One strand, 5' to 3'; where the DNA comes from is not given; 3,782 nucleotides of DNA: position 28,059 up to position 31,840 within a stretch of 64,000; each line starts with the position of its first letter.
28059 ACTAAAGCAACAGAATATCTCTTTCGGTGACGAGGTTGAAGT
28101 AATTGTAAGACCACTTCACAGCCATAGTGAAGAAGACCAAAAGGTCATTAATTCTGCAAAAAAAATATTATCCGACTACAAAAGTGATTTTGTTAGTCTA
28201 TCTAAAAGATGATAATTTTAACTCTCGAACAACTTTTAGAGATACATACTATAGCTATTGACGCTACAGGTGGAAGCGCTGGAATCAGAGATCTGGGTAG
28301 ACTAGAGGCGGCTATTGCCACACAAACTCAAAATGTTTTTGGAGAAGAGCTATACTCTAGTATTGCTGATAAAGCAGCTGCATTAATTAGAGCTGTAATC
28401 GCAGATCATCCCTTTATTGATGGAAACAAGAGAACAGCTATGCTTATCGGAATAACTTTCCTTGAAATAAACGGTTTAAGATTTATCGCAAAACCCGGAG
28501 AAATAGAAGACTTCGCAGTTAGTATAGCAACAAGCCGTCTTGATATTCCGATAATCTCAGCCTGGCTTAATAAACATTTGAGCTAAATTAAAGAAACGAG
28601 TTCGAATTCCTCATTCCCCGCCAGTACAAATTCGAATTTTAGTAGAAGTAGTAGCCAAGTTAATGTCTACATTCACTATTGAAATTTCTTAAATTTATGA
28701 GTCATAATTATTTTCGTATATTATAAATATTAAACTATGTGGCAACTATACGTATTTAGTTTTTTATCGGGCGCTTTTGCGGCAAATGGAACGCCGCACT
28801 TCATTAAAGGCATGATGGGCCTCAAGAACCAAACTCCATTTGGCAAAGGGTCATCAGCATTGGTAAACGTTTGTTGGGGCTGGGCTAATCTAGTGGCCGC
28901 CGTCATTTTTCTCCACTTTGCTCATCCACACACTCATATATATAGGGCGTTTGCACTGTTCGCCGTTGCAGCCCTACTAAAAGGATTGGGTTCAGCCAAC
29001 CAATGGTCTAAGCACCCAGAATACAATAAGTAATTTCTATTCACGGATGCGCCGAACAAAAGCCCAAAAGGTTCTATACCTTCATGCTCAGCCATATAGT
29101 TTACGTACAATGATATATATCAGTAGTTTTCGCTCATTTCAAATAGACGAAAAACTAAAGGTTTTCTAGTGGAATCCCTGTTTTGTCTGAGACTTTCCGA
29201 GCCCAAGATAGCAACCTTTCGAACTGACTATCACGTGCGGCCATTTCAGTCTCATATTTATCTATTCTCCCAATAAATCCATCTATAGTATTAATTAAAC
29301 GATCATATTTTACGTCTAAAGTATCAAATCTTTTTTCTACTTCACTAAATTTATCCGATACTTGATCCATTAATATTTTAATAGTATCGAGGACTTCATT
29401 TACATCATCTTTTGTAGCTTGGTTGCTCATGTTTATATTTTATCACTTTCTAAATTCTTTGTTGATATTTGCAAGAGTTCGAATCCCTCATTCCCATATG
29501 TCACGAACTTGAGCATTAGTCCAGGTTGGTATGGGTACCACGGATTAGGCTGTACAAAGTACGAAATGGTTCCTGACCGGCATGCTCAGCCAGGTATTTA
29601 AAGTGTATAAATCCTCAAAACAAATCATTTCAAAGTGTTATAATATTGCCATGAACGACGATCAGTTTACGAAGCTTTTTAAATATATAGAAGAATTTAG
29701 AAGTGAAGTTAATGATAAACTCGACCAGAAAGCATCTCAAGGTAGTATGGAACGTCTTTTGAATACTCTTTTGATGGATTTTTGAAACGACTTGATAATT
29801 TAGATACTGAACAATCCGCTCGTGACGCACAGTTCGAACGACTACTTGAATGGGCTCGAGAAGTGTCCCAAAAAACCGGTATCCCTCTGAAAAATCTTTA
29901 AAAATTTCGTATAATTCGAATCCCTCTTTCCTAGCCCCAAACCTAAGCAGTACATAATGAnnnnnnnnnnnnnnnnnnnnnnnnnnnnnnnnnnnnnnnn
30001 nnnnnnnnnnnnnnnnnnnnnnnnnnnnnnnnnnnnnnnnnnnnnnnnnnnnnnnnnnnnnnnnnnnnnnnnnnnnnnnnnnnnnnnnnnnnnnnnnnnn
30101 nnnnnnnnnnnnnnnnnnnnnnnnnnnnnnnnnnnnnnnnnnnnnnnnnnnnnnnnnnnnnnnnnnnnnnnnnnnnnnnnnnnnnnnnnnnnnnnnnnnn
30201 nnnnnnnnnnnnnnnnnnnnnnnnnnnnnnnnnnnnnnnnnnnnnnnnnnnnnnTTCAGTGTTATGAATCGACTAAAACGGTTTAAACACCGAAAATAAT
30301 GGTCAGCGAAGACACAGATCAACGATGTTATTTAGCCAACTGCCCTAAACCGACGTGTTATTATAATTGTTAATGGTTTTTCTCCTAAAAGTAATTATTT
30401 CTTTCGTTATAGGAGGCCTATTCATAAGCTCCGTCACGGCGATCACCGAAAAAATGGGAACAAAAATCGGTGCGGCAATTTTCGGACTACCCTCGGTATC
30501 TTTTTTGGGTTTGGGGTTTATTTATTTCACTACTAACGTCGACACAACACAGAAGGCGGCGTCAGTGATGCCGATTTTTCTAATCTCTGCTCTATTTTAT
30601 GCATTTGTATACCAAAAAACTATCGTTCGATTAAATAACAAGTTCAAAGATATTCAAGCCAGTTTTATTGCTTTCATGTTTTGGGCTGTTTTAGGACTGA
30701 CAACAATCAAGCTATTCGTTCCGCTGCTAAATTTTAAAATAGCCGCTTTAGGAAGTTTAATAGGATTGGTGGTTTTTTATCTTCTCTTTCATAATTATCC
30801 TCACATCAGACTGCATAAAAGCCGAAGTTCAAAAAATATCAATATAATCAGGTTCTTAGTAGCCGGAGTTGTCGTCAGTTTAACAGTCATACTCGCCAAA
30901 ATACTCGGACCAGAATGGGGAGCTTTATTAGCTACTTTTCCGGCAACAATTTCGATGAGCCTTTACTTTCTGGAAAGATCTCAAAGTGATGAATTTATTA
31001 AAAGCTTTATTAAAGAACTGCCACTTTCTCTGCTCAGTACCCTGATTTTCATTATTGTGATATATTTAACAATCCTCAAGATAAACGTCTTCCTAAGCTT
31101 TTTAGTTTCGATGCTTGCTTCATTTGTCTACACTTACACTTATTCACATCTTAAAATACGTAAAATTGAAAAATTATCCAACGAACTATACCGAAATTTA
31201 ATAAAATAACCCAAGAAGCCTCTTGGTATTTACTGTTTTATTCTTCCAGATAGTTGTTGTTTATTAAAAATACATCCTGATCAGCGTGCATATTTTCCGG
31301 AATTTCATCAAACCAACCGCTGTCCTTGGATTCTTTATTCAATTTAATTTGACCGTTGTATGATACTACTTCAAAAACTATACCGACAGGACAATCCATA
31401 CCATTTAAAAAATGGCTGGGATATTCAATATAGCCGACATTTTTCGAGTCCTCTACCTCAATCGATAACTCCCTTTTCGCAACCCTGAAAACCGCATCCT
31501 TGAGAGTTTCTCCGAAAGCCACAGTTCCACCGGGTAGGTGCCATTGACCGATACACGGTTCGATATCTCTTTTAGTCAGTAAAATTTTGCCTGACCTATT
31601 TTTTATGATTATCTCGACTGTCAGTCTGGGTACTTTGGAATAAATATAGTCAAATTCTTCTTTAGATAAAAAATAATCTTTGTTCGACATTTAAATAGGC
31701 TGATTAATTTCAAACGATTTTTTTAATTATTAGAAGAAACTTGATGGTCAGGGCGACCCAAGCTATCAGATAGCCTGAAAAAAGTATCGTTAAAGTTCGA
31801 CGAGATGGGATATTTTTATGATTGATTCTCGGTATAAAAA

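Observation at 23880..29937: One- and two-gene cassettes separated by tRNA-Gln 3'-end copies and mimics, with no recombinase in sight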

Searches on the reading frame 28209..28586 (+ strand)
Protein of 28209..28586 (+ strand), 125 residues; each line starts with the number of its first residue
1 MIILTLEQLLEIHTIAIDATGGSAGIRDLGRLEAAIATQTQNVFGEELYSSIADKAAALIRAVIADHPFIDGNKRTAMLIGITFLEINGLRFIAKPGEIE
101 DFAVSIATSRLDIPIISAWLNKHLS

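Call 8: search_protein_families(library=pfam, max_evalue=0.01, proteins=[window:28209-28586:+])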
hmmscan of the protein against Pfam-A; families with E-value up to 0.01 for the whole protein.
window:28209-28586:+ (125 aa): 1 family
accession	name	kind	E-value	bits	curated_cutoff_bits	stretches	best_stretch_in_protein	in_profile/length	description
PF02661.23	Fic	-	4.8e-16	59.8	24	1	4-85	2-93/93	Fic/DOC family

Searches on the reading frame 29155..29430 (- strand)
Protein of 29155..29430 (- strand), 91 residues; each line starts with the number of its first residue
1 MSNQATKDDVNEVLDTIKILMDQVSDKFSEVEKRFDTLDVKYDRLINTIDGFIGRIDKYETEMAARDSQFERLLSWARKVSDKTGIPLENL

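Call 8: search_protein_families(library=pfam, max_evalue=0.01, proteins=[window:29155-29430:-])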
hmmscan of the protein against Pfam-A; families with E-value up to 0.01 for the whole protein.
window:29155-29430:- (91 aa): 0 families

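Call 21: find_encoding_contigs(protein=window:29155-29430:-, flank=10000, max_places=10)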
Protein window:29155-29430:- (91 aa): 10 contigs read that carry it; 5 places shown.
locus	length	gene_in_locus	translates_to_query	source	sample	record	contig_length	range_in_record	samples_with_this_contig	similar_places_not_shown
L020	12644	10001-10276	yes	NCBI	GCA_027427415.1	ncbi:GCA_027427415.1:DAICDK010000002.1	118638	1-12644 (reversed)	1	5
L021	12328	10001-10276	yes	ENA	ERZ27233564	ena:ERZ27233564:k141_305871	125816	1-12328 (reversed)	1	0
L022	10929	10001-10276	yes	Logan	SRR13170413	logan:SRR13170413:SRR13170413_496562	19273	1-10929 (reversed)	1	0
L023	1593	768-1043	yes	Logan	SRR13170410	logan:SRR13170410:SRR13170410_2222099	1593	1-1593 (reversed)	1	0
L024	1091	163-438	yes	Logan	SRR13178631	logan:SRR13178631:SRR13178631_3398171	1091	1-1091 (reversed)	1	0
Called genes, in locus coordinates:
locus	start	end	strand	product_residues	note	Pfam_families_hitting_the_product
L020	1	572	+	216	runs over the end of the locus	PF00027:cNMP_binding, PF13545:HTH_Crp_2, PF00325:Crp (weak)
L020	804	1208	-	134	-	-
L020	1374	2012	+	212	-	PF04336:ACP_PD (weak)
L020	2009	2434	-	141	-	-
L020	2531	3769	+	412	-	PF00150:Cellulase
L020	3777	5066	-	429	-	PF12704:MacB_PCD, PF02687:FtsX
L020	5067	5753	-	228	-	PF02463:SMC_N (faint), PF00005:ABC_tran, PF13304:AAA_21 (faint)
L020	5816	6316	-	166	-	-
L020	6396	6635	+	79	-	-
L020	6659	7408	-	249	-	-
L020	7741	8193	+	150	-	PF00293:NUDIX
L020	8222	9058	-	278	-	PF11345:DUF3147 (faint)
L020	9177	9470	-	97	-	-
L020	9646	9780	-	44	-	-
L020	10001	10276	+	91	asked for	-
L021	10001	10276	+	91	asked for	-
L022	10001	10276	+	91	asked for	-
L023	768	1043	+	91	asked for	-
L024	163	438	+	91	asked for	-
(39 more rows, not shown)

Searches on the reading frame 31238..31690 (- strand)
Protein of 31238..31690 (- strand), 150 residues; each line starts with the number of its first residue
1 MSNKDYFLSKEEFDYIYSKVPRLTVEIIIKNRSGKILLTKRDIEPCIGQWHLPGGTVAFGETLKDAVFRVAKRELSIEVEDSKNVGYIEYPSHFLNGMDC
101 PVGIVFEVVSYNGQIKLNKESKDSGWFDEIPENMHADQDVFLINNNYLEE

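Call 72: find_encoding_contigs(protein=window:31238-31690:-, flank=9000, max_places=10)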
Protein window:31238-31690:- (150 aa): 10 contigs read that carry it; 3 places shown.
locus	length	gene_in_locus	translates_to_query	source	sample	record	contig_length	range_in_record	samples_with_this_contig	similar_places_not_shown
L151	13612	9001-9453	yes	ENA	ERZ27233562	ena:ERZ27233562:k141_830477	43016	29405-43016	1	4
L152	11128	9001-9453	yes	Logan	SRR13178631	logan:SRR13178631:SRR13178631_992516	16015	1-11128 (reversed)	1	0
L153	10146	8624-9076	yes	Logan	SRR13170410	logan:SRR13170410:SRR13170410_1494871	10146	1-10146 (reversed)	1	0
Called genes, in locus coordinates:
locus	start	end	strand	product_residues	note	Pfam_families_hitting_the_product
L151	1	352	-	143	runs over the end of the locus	PF17886:ArsA_HSP20 (weak), PF00011:HSP20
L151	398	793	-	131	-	-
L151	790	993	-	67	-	-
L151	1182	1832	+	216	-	PF00027:cNMP_binding, PF13545:HTH_Crp_2, PF00325:Crp (weak)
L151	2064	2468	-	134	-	-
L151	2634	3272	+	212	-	PF04336:ACP_PD (weak)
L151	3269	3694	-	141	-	-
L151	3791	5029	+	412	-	PF00150:Cellulase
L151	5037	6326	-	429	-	PF12704:MacB_PCD, PF02687:FtsX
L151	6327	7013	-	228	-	PF02463:SMC_N (faint), PF00005:ABC_tran, PF13304:AAA_21 (faint)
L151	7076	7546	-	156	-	-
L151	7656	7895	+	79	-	-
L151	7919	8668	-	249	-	-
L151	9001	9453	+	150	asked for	PF00293:NUDIX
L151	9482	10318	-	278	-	PF11345:DUF3147 (faint)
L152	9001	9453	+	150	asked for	PF00293:NUDIX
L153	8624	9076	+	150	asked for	PF00293:NUDIX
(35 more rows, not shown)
